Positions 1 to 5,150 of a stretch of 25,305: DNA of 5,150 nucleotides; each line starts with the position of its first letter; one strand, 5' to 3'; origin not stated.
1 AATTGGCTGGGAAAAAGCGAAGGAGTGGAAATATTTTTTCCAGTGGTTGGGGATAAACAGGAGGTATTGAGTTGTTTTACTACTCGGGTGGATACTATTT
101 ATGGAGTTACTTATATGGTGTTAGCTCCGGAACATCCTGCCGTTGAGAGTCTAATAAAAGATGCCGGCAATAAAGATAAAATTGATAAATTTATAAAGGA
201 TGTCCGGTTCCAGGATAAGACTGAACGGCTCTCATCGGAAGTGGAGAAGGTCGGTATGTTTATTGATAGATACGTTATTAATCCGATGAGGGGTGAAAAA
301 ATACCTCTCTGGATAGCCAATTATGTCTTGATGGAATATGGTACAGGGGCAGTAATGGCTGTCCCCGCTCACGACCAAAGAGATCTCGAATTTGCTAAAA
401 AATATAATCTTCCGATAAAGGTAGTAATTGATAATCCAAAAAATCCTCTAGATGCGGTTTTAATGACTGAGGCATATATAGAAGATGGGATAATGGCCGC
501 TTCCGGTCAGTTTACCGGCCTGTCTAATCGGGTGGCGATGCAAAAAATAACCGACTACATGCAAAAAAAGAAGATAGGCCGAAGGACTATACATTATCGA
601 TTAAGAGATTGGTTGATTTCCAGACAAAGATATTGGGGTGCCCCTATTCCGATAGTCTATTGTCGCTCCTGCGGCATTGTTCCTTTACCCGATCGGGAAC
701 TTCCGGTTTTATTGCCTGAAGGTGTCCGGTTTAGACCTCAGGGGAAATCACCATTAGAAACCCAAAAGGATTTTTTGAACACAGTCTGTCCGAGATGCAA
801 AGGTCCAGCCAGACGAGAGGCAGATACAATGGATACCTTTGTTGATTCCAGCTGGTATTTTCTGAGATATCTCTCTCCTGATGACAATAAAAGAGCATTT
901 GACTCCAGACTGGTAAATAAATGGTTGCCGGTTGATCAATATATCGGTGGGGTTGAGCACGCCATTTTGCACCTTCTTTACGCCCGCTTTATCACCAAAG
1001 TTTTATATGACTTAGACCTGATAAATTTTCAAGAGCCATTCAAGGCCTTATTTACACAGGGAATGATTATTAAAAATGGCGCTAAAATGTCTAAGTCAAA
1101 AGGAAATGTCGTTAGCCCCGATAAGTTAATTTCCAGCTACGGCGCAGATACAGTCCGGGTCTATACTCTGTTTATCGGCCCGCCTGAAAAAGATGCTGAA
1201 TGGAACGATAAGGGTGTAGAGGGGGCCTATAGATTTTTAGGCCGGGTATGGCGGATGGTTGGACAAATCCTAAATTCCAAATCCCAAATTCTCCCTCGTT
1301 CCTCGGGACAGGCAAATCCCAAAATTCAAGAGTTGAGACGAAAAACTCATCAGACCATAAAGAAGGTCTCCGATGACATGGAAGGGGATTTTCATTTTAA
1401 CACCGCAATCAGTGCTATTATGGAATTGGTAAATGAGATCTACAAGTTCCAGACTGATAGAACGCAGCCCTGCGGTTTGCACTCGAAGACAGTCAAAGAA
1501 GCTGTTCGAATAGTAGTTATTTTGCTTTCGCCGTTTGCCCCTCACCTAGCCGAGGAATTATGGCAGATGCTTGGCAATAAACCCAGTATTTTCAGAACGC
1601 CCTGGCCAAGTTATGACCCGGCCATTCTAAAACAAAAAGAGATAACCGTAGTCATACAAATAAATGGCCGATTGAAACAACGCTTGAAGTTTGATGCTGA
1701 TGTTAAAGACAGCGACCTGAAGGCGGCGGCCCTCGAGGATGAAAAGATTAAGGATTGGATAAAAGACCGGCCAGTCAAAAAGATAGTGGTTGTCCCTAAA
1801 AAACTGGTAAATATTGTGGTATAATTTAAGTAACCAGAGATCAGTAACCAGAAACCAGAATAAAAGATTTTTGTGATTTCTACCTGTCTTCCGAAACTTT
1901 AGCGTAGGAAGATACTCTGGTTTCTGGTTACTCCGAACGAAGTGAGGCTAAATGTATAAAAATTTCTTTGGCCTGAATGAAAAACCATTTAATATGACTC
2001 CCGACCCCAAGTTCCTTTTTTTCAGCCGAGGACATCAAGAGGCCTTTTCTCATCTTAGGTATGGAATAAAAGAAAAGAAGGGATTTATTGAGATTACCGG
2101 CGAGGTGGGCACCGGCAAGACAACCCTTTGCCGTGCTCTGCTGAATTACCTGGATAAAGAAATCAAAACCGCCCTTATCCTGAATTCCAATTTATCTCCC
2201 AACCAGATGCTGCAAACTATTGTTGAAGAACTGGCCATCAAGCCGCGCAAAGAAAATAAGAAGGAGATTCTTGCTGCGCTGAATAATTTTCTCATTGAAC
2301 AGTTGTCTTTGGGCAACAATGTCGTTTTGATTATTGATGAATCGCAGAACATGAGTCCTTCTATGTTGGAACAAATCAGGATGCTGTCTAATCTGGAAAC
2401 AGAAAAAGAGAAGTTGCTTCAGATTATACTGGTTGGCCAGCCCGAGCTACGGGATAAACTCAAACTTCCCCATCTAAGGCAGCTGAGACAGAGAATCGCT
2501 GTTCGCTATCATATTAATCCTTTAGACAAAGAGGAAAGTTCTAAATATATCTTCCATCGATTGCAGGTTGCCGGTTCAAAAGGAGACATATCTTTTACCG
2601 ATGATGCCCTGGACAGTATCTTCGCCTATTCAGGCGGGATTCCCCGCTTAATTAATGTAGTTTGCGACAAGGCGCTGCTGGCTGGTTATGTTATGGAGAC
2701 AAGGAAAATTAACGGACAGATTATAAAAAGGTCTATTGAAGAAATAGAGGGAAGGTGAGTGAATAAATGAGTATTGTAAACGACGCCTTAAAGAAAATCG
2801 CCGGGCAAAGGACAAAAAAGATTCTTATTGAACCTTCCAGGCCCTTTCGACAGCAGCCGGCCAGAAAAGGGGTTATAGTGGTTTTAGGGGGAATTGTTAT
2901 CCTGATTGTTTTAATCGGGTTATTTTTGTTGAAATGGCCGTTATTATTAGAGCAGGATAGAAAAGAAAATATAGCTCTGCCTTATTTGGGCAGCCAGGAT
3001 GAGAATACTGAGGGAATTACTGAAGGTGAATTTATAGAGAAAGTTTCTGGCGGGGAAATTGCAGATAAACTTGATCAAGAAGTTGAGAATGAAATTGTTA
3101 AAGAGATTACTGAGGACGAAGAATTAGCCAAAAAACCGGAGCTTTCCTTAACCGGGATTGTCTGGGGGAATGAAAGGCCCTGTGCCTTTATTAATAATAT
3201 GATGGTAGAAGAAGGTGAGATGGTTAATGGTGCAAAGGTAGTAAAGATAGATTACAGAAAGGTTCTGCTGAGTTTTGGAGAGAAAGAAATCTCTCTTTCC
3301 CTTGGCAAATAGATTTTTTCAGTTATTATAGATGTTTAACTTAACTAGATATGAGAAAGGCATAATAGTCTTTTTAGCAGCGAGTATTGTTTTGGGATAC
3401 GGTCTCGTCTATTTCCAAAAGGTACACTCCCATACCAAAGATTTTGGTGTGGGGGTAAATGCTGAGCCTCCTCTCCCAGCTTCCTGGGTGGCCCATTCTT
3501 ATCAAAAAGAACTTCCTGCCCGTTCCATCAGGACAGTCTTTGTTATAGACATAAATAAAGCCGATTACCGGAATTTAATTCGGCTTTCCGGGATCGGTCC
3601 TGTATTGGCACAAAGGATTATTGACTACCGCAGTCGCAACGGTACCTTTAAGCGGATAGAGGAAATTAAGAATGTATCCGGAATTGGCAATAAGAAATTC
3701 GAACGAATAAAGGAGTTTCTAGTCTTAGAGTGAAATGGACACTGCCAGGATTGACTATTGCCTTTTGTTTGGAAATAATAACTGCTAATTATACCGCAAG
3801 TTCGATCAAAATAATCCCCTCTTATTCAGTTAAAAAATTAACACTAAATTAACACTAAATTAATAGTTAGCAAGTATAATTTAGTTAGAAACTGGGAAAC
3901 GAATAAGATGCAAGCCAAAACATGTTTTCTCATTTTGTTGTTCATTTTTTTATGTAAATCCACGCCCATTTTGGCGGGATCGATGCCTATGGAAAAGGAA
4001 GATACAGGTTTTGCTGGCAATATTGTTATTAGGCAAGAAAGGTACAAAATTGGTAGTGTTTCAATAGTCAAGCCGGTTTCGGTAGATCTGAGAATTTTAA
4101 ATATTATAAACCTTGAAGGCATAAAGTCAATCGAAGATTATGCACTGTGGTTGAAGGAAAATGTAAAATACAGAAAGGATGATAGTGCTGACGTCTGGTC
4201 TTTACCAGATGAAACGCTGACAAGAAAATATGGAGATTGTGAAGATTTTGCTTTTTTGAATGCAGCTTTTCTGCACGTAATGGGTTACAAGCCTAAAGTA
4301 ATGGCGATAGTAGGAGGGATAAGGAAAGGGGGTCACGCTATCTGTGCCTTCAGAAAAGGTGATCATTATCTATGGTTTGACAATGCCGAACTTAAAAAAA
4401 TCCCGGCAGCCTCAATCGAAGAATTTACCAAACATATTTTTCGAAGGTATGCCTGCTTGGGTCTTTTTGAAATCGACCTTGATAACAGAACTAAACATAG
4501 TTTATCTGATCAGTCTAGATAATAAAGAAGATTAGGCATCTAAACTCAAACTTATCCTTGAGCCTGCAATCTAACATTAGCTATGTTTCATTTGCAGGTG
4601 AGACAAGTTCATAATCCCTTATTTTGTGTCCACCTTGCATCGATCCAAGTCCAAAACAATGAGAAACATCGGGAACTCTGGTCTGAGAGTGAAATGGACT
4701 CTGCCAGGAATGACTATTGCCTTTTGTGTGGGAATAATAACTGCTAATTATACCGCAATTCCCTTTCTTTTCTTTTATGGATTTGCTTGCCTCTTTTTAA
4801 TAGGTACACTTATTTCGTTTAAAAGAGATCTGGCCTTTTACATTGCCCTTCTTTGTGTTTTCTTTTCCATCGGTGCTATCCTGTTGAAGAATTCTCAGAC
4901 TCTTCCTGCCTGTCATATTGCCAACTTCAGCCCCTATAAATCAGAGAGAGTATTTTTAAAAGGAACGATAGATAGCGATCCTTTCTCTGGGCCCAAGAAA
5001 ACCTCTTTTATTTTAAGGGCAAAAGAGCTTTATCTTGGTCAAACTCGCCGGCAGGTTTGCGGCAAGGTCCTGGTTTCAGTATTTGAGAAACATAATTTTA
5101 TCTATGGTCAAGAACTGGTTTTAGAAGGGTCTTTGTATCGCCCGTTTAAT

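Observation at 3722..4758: A 959-bp cassette is integrated at the comEA/comEC junction and regenerates the comEC start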

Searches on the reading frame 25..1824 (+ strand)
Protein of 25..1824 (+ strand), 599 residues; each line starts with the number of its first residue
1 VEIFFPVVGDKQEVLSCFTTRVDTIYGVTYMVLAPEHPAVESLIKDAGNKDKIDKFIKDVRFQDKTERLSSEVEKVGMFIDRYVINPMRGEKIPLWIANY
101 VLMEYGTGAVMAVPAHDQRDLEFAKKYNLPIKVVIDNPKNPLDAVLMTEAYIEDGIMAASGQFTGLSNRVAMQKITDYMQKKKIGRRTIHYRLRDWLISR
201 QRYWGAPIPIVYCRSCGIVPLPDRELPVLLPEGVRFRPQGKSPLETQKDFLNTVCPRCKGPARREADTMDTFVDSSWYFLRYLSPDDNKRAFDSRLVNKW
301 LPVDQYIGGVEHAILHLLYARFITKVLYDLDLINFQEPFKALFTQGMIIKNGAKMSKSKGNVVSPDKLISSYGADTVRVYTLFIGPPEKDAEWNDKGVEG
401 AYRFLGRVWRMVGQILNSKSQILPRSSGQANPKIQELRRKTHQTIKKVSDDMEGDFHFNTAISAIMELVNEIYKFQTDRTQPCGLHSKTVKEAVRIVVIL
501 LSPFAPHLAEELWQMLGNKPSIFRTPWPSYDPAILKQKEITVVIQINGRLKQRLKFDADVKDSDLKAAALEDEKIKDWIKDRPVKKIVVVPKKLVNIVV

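Call 4: search_protein_families(library=pfam, proteins=[window:25-1824:+], max_evalue=0.01)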
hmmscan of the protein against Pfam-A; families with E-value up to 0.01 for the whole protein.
window:25-1824:+ (599 aa): 5 families
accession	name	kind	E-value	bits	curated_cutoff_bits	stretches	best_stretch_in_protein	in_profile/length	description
PF13603.12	tRNA-synt_1_2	-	2.6e-63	213.3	25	1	2-179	11-184/185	Leucyl-tRNA synthetase, editing domain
PF08264.19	Anticodon_1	-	3.2e-27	95.7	25.1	1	436-559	3-141/148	Anticodon-binding domain of tRNA ligase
PF00133.28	tRNA-synt_1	-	4.7e-23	82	22.7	1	193-393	228-413/414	tRNA synthetases class I (I, L, M and V)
PF09334.17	tRNA-synt_1g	-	6e-10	38.9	20.1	1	340-396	313-369/391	tRNA synthetases class I (M)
PF01921.24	tRNA-synt_1f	-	8e-05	22.2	27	1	333-392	262-319/360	tRNA synthetases class I (K)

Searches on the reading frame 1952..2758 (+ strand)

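Call 4: search_protein_families(library=pfam, proteins=[window:1952-2758:+], max_evalue=0.01)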
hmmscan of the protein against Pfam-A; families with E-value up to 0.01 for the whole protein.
window:1952-2758:+ (268 aa): 25 families
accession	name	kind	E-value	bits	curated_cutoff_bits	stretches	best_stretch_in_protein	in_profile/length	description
PF13401.12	AAA_22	-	7.7e-30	104.3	27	1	41-170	3-130/130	AAA domain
PF13191.12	AAA_16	-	2.3e-09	38.4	32.6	1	41-155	21-164/167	AAA ATPase domain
PF20703.3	nSTAND1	-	2e-06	28.1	27.1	1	21-232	14-228/379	Novel STAND NTPase 1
PF09848.15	SLFN-g3_helicase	-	1.4e-05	25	24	1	48-136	6-93/354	Schlafen group 3, DNA/RNA helicase domain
PF13238.12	AAA_18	-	4.4e-05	24.4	29.4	1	46-130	1-79/128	AAA domain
PF24883.2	NPHP3_N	-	7.4e-05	23.4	24.8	0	42-72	21-51/164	Nephrocystin 3, N-terminal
PF00004.35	AAA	-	7.6e-05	23.6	21.2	1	48-176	3-120/131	ATPase family associated with various cellular activities (AAA)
PF13245.12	AAA_19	-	7.8e-05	23.3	25.1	1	44-163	12-125/134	AAA domain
PF13173.12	AAA_14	-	0.00011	22.7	27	1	46-194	5-126/129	AAA domain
PF20720.3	nSTAND3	-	0.00017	21.8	27.2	1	41-70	15-44/155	Novel STAND NTPase 3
PF07728.20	AAA_5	-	0.00018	22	22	1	48-147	4-91/139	AAA domain (dynein-related subfamily)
PF13604.12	AAA_30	-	0.00028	21.1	27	1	39-163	14-124/191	AAA domain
PF12775.13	AAA_7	-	0.00038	20.5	25.8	1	48-99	38-90/181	P-loop containing dynein motor region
PF01637.24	ATPase_2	-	0.00072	19.9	33.2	1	41-234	18-222/225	ATPase domain predominantly from Archaea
PF02492.25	cobW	-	0.00072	19.6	20.7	1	47-79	4-36/180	CobW/HypB/UreG, nucleotide-binding domain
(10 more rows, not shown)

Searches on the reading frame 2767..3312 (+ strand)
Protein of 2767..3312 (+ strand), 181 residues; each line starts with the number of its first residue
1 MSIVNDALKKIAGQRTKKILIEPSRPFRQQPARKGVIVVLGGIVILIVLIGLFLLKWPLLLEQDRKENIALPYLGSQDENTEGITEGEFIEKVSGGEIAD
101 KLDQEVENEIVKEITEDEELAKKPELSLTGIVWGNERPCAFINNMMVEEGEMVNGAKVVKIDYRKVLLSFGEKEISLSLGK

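Call 4: search_protein_families(library=pfam, proteins=[window:2767-3312:+], max_evalue=0.01)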
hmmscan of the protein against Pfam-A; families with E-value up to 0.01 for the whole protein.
window:2767-3312:+ (181 aa): 1 family
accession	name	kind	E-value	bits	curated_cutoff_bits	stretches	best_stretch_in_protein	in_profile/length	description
PF16537.11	T2SSB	-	0.0011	19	28.4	1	140-177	20-58/60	Type II secretion system protein B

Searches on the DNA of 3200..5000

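Call 59: search_rna_families(source=window, start=3200, end=5000, threshold=evalue, max_evalue=1)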
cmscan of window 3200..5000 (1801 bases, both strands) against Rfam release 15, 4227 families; matches with E-value up to 1: 1.
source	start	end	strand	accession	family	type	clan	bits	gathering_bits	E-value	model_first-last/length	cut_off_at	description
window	4832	4987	-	RF02197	TP73-AS1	Gene; lncRNA;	-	18.8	75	0.63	1-161/161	no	TP73 antisense RNA 1 conserved region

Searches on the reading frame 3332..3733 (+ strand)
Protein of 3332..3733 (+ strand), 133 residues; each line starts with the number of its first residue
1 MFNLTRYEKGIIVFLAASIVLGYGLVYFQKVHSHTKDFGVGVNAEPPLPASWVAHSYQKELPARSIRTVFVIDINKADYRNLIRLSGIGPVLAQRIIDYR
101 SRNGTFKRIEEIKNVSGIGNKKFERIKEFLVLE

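Call 4: search_protein_families(library=pfam, proteins=[window:3332-3733:+], max_evalue=0.01)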
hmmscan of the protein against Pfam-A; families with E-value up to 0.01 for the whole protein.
window:3332-3733:+ (133 aa): 5 families
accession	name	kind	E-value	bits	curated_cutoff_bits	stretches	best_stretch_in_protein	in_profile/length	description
PF12836.13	HHH_3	-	6.2e-21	74.7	27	1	72-130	6-64/65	Helix-hairpin-helix motif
PF14520.12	HHH_5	-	1.8e-09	38.3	27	1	80-130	2-55/57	Helix-hairpin-helix domain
PF00633.29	HHH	-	5.1e-08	32.8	24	1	74-99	5-30/30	Helix-hairpin-helix motif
PF06514.17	PsbU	-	5.8e-05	23.5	24.5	1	71-129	14-68/93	Photosystem II 12 kDa extrinsic protein (PsbU)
PF12826.13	HHH_2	-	0.00012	22.5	27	0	74-100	29-55/64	Helix-hairpin-helix motif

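Call 46: find_homologous_proteins(query=window:3332-3733:+, max_evalue=1e-20)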
Query window:3332-3733:+ (133 aa): 26 proteins with E <= 1e-20 among 291 candidates. Only proteins of 73 to 233 residues were searched: fused or split forms outside these lengths cannot appear, so this answer is no evidence that the protein stands alone or is whole; lengths 'longer' or 'shorter' looks for them.
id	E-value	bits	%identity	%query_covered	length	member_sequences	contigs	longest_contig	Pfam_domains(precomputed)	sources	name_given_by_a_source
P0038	3.1e-81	288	100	100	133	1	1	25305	PF14520.13,PF12836.14,PF00633.30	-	-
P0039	1.2e-61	224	81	100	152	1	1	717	PF06514.18,PF14520.13,PF12836.14,PF00633.30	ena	-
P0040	3.6e-58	213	79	100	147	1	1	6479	PF06514.18,PF14520.13,PF12836.14,PF00633.30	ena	-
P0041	3.6e-53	197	77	100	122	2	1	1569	PF14520.13,PF12836.14,PF00633.30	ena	-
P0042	4.6e-53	197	78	100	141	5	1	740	PF14520.13,PF12836.14,PF00633.30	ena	-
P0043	4.7e-53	197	78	100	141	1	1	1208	PF06514.18,PF14520.13,PF12836.14,PF00633.30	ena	-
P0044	3.1e-51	191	75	100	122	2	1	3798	PF14520.13,PF12836.14,PF00633.30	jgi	-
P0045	5.4e-51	190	77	100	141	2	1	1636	PF14520.13,PF12836.14,PF00633.30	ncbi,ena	-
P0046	9.0e-51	189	73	100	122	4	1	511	PF14520.13,PF12836.14,PF00633.30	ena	-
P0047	6.7e-46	174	68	100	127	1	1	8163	PF14520.13,PF12836.14,PF00633.30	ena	-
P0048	3.8e-45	171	69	100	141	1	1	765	PF06514.18,PF14520.13,PF12836.14,PF00633.30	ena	-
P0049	1.6e-42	163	67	100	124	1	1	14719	PF14520.13,PF12836.14,PF00633.30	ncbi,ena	-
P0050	1.7e-29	121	50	100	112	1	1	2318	PF14520.13,PF14716.14,PF12836.14,PF00633.30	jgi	jgi:comEA protein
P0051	2.4e-28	117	47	64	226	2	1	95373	PF12826.14,PF06514.18,PF14520.13,PF11798.15,PF21687.4,PF14716.14,PF12836.14,PF03934.20,PF21176.4,PF14579.13,PF00633.30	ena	-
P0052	4.5e-27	113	49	47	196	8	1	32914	PF06514.18,PF14716.14,PF00570.29,PF03934.20,PF14579.13,PF11731.15,PF12826.14,PF14520.13,PF11798.15,PF21687.4,PF12836.14,PF21176.4,PF00633.30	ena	-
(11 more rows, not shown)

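Call 47: find_encoding_contigs(protein=P0040, flank=4000, max_places=3)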
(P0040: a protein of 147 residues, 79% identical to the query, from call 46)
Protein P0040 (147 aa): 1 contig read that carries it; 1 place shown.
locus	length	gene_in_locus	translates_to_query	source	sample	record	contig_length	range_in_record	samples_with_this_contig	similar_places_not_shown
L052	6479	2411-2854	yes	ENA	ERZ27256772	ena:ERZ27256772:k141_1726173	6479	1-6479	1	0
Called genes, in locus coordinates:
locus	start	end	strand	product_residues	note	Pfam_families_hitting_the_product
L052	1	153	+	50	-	?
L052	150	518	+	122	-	PF00238:Ribosomal_L14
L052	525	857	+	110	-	PF00467:KOW (weak), PF17136:ribosomal_L24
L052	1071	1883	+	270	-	PF13191:AAA_16, PF09848:SLFN-g3_helicase (weak), PF13173:AAA_14 (weak), PF13401:AAA_22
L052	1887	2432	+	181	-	-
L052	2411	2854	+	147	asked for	PF06514:PsbU (weak), PF12836:HHH_3, PF00633:HHH (faint), PF14520:HHH_5 (weak)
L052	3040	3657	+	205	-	PF04473:DUF553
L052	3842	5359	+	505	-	PF13567:DUF4131, PF03772:Competence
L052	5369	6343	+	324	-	PF14559:TPR_19 (faint), PF07719:TPR_2 (faint), PF13174:TPR_6 (faint), PF13424:TPR_12 (faint), PF13428:TPR_14 (faint), PF13432:TPR_16 (faint), PF13512:TPR_18 (faint), PF13525:YfiO, +2 more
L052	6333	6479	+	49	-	?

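Call 48: find_encoding_contigs(protein=P0044, flank=4000, max_places=3)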
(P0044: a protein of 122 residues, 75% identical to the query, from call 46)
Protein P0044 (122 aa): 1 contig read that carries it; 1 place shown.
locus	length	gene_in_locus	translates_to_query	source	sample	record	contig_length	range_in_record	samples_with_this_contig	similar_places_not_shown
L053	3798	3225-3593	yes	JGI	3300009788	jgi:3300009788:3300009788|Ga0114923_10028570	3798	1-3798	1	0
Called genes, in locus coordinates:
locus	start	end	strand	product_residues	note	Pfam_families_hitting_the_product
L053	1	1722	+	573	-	?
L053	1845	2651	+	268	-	PF20703:nSTAND1, PF13191:AAA_16, PF13401:AAA_22, PF09848:SLFN-g3_helicase (weak)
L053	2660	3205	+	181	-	-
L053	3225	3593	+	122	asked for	PF12836:HHH_3, PF00633:HHH (faint), PF14520:HHH_5 (weak)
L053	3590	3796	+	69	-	?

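Call 49: find_encoding_contigs(protein=P0041, flank=4000, max_places=3)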
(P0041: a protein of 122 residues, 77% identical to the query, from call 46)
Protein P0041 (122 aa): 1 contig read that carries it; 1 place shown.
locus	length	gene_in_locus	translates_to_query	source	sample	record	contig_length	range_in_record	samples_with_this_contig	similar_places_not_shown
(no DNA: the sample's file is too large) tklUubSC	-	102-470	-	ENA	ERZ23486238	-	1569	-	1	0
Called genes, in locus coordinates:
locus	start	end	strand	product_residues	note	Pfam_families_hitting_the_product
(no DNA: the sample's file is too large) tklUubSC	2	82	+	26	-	?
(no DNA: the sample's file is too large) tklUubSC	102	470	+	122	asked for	PF12836:HHH_3, PF14520:HHH_5 (faint), PF00633:HHH (faint)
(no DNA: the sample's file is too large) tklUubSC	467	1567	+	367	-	?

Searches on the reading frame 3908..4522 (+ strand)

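Call 4: search_protein_families(library=pfam, proteins=[window:3908-4522:+], max_evalue=0.01)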
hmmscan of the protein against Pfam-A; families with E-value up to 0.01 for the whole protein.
window:3908-4522:+ (204 aa): 4 families
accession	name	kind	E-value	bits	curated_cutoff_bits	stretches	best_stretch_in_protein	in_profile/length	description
PF04473.18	DUF553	-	1.8e-09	37.6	20.5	1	73-178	17-128/140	Transglutaminase-like domain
PF01841.26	Transglut_core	-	1.1e-05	26.1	23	1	76-132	19-75/108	Transglutaminase-like superfamily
PF06035.17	Peptidase_C93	-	0.0001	22.6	27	1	84-161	51-129/162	Bacterial transglutaminase-like cysteine proteinase BTLCP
PF24656.1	CEPT76_peptidase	-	0.0036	17.9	27.8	1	95-148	1-52/121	CEP76 peptidase-like domain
